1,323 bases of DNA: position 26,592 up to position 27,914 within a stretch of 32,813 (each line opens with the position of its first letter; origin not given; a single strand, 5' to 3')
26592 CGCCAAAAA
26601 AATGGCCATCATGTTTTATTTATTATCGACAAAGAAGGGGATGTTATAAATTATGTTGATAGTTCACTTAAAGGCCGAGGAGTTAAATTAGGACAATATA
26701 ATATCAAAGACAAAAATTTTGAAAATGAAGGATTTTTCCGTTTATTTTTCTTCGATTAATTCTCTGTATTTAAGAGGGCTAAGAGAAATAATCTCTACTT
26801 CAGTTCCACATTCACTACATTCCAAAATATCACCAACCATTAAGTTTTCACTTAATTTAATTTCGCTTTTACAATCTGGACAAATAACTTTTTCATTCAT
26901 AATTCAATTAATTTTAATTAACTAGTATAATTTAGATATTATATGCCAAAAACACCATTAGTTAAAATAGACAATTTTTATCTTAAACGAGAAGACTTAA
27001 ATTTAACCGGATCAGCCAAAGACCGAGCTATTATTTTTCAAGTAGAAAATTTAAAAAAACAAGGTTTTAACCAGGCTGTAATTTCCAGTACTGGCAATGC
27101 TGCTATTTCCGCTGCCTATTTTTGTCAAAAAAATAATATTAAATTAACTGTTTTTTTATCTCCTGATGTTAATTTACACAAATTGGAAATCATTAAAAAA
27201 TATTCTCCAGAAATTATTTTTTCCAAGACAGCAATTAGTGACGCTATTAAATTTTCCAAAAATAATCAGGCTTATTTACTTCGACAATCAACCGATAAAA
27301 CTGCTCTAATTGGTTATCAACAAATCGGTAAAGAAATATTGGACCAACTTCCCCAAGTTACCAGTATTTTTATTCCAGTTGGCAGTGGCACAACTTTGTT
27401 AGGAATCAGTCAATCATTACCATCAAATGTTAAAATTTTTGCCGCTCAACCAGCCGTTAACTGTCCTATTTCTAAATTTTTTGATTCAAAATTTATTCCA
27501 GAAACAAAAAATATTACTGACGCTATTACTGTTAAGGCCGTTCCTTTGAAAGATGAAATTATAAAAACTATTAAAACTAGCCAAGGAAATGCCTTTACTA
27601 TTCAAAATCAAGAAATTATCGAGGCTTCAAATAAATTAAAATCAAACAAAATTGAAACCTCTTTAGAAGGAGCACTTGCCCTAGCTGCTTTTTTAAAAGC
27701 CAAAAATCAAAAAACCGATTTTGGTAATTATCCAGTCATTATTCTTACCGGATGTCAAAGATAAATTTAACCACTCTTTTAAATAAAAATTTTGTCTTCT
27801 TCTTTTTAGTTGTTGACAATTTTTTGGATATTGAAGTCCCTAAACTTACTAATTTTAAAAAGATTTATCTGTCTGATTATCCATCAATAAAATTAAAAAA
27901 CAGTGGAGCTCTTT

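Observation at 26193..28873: NlpC/P60 + LysW-like carrier + PLP enzyme + ATP-grasp ligase cassette occupying the murD slot of the dcw cluster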

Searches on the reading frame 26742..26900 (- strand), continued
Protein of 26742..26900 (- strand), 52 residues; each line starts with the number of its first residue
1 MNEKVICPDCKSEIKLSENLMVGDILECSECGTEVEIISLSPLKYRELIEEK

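Call 83: search_solved_structures(query=L099:6078-7478:-, max_evalue=1e-10, show_alignments=0)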
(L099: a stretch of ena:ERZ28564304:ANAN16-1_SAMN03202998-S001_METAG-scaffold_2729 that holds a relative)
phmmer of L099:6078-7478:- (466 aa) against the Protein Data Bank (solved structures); distinct sequences matched with E-value up to 1e-10: 14.
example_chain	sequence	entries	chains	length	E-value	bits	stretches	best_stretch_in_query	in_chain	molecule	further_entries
3lk7_A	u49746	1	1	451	2.1e-51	178.6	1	105-454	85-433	UDP-N-acetylmuramoylalanine--D-glutamate ligase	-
1e0d_A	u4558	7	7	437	2.1e-27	99.6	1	89-454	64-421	UDP-N-ACETYLMURAMOYLALANINE--D-GLUTAMATE LIGASE | UDP-N-ACETYLMURAMOYL-L-ALANINE:D-GLUTAMATE LIGASE | UDP-N-ACETYLMURAMOYL-L-ALANINE/:D-GLUTAMATE LIGASE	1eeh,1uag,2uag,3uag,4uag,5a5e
5a5f_A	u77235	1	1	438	2.1e-27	99.6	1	89-454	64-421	UDP-N-ACETYLMURAMOYLALANINE--D-GLUTAMATE LIGASE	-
2wjp_A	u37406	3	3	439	2.2e-27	99.5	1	89-454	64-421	UDP-N-ACETYLMURAMOYLALANINE--D-GLUTAMATE LIGASE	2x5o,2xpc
2jff_A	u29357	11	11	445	2.2e-27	99.5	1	89-454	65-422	UDP-N-ACETYLMURAMOYLALANINE--D-GLUTAMATE LIGASE | UDP-N-ACETYLMURAMOYL-ALANINE-D-GLUTAMATE LIGASE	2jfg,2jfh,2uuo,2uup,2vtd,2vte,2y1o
8v8w_A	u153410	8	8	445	2.2e-27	99.5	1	89-454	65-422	UDP-N-acetylmuramoylalanine--D-glutamate ligase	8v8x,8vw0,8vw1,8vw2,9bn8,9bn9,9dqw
8v8y_A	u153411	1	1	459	2.4e-27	99.4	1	89-454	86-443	UDP-N-acetylmuramoylalanine--D-glutamate ligase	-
7sir_A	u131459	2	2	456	3.6e-27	98.8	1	105-452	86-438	UDP-N-acetylmuramoylalanine--D-glutamate ligase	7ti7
7sy9_A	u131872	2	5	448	4.8e-24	88.5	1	104-454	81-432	UDP-N-acetylmuramoylalanine--D-glutamate ligase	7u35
8dp2_A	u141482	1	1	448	4.8e-24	88.5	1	104-454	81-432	UDP-N-acetylmuramoylalanine--D-glutamate ligase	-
4buc_A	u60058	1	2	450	5.2e-20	75.2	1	83-454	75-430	UDP-N-ACETYLMURAMOYLALANINE--D-GLUTAMATE LIGASE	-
4bub_A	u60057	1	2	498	6.8e-13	51.8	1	105-401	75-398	UDP-N-ACETYLMURAMOYL-L-ALANYL-D-GLUTAMATE--LD-LYSINE LIGASE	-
1gqq_A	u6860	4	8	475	7.7e-13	51.6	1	107-340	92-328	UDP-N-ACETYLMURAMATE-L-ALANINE LIGASE | UDP-N-acetylmuramate--alanine ligase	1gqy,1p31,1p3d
8f5d_A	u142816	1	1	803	9.5e-12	48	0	206-342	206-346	Multifunctional fusion protein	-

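Call 90: find_encoding_contigs(protein=P0414, flank=10000, max_places=2)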
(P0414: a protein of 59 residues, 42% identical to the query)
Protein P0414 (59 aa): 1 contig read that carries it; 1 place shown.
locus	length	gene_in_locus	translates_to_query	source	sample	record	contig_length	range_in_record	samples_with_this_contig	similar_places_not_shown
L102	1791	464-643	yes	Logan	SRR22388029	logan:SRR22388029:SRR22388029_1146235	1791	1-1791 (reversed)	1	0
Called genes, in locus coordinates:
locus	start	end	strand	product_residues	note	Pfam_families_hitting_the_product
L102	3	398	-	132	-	?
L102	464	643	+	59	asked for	PF21344:Zn_ribbon_LysW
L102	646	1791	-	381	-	?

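Call 91: find_encoding_contigs(protein=P0385, flank=10000, max_places=2)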
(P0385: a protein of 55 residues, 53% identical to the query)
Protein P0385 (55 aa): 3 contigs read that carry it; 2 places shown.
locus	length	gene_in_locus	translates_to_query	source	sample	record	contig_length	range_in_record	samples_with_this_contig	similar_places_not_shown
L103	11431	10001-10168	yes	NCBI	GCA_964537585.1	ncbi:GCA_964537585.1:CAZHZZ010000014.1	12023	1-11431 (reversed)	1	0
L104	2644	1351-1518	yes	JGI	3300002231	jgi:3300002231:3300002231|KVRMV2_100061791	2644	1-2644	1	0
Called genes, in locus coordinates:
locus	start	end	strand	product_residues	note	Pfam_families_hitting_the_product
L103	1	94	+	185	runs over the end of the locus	PF10502:Peptidase_S26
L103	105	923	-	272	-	PF02195:ParB_N, PF17762:HTH_ParB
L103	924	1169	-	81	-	PF01016:Ribosomal_L27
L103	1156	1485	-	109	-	PF00829:Ribosomal_L21p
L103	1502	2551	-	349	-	PF01098:FTSW_RODA_SPOVE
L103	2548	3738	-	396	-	PF00091:Tubulin, PF12327:FtsZ_C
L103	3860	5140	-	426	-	PF11104:PilM_2 (faint), PF14450:FtsA (weak), PF02491:SHS2_FTSA, PF14450:FtsA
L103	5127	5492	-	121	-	-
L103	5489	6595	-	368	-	PF03033:Glyco_transf_28, PF04101:Glyco_tran_28_C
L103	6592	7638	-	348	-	PF01098:FTSW_RODA_SPOVE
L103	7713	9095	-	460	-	PF02655:ATP-grasp_3, PF02786:CPSase_L_D2 (faint), PF08443:RimK (weak)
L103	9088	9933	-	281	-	PF00291:PALP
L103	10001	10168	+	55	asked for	PF21344:Zn_ribbon_LysW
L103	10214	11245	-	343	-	PF00953:Glycos_transf_4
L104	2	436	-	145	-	?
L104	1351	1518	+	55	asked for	PF21344:Zn_ribbon_LysW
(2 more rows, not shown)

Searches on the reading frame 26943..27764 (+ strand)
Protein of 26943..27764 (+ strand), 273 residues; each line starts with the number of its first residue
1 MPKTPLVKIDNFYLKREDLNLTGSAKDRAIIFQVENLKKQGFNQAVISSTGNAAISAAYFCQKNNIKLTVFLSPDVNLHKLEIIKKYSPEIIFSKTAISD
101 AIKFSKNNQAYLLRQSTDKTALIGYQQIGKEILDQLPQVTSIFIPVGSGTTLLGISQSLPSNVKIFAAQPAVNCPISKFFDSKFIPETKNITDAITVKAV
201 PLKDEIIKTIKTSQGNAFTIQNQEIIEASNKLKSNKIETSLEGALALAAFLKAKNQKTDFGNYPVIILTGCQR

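Call 4: search_protein_families(library=pfam, proteins=[window:26943-27764:+], max_evalue=0.01)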
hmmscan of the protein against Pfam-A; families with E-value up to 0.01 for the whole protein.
window:26943-27764:+ (273 aa): 1 family
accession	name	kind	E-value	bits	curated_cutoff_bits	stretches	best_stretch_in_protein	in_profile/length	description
PF00291.31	PALP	-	7.4e-45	154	35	1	3-268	7-293/295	Pyridoxal-phosphate dependent enzyme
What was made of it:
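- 26943..27764 (+): Short (273 aa) fold-type-II PLP enzyme derived from class II threonine synthase. Proposed to convert the carrier-bound or carrier-destined amino acid. PALP E 7e-45 (call 4).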

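Call 5: search_protein_families(library=ncbifam, proteins=[window:26943-27764:+], max_evalue=0.01)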
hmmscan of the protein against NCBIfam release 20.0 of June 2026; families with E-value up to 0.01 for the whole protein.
window:26943-27764:+ (273 aa): 39 families (the best 25 are shown)
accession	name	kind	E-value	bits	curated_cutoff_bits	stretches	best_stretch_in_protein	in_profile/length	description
NF006205.0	PRK08329.1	equivalog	3.9e-31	108.3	358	1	3-259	64-330/347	threonine synthase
NF004996.0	PRK06381.1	equivalog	1.7e-30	106.1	266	2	7-157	28-185/319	threonine synthase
NF005035.0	PRK06450.1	equivalog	2.4e-24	85.8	301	1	3-270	58-332/338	threonine synthase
NF004170.0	PRK05638.1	equivalog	1.3e-22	79.9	421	1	11-270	81-353/442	threonine synthase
TIGR01127.1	ilvA_1Cterm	equivalog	6.3e-22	78.1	378.75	1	11-258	16-272/380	threonine ammonia-lyase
NF005292.0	PRK06815.1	equivalog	7.3e-20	71.2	371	1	11-271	37-306/320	threonine/serine dehydratase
NF006389.0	PRK08638.1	equivalog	1.5e-18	66.8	453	1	11-257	43-299/333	bifunctional threonine ammonia-lyase/L-serine ammonia-lyase TdcB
NF006094.0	PRK08246.1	subfamily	5.4e-18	65.4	331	1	10-270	37-301/310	serine/threonine dehydratase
NF006050.0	PRK08197.1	equivalog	2.2e-17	62.9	303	1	7-256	93-364/406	threonine synthase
NF045641.2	BHydaspDhtseBhcB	equivalog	3.2e-16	59.3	550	1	12-270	37-302/312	beta-hydroxyaspartate dehydratase BhcB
TIGR03945.1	PLP_SbnA_fam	equivalog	3.4e-15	55.9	349.95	1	11-161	23-189/304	2,3-diaminopropionate biosynthesis protein SbnA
NF005147.0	PRK06608.1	equivalog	3.6e-15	55.6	380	1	12-170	41-207/339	serine/threonine dehydratase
TIGR02079.1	THD1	equivalog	7.2e-15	54.7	440.55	1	11-257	32-293/410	threonine ammonia-lyase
NF006390.0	PRK08639.1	equivalog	1.6e-14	53.8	421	1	11-256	41-299/418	threonine ammonia-lyase IlvA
NF005600.0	PRK07334.1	equivalog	3e-14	52.4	496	1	11-256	44-297/408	threonine ammonia-lyase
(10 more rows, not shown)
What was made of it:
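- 26943..27764 (+): Best NCBIfam matches are archaeal-type threonine synthases (108 bits against a cutoff of 358), with SbnA and cysteine synthase weaker (call 5).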

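Call 18: search_solved_structures(query=window:26943-27764:+, max_evalue=0.00001, show_alignments=2)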
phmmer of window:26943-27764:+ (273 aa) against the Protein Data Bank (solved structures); distinct sequences matched with E-value up to 0.00001: 34.
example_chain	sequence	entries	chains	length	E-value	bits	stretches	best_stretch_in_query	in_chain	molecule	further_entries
5xem_A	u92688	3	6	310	1e-11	47.9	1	3-179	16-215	Cysteine synthase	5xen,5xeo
3dwg_A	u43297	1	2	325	1.1e-11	47.8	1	12-190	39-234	Cysteine synthase B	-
3dki_A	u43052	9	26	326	1.1e-11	47.8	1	12-190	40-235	Cysteine synthase B | O-phosphoserine sulfhydrylase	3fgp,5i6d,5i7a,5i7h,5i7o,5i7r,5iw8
1o58_A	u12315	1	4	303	2.3e-11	46.7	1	3-174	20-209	O-acetylserine sulfhydrylase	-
6cgq_A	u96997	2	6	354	6.4e-11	45.3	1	12-270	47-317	Threonine synthase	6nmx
3dwi_A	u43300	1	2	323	6.8e-11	45.2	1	12-190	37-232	Cysteine synthase B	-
3fca_A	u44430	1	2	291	7.7e-11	45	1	3-175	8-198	Cysteine synthase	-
3iau_A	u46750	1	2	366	1.8e-10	43.8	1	11-174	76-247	Threonine deaminase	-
5cvc_A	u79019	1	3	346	1.1e-09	41.2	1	15-253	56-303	Serine racemase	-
3hmk_A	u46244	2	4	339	8.6e-09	38.3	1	11-180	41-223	Serine racemase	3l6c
6lut_A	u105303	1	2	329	1.4e-08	37.7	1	11-265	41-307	Probable serine racemase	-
3l6b_A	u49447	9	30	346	1.6e-08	37.4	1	11-188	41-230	Serine racemase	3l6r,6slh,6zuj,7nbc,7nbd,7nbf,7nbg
5x2l_A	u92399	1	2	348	1.6e-08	37.4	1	11-188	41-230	Serine racemase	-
6zsp_AAA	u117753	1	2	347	1.6e-08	37.4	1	11-188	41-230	Serine racemase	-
9jxu_A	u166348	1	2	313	1.8e-08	37.3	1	11-176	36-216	Cysteine synthase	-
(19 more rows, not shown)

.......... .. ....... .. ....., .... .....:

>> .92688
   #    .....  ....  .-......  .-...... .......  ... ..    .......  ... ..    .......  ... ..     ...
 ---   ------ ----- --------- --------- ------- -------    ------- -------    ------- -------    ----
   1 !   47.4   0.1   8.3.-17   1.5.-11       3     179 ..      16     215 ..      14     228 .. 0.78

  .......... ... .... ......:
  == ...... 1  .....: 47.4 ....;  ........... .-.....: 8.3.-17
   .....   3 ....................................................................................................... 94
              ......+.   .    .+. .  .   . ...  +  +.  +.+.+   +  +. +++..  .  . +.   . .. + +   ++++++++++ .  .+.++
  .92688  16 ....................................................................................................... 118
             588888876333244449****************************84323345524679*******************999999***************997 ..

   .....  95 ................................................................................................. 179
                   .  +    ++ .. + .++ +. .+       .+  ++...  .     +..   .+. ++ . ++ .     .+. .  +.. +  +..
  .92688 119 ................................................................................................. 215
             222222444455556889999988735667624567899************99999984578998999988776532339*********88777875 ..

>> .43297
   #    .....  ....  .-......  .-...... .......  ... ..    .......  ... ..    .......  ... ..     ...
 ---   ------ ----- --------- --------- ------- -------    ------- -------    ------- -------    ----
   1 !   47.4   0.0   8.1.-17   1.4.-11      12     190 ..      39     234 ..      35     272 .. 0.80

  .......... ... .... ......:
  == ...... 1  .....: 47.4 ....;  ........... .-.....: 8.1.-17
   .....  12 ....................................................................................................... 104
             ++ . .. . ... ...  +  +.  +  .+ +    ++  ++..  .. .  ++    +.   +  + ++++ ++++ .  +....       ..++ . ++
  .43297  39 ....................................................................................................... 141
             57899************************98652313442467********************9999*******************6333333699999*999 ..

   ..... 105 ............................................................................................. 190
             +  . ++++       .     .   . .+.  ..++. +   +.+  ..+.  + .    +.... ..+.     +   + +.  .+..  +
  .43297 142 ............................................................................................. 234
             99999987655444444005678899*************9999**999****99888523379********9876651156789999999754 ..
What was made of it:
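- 26943..27764 (+): PDB sequence matches are cysteine synthase, CysM and threonine synthase at about E 1e-11 (call 18).
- Closest known: CysO-CysM-Mec+ cysteine pathway of Mycobacterium tuberculosis. Same: CysM (3dwg) is among the best PDB sequence matches of the PLP enzyme (call 18).
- The PLP enzyme's PDB sequence matches include cysteine synthases, CysM and SbnA (calls 5, 18).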
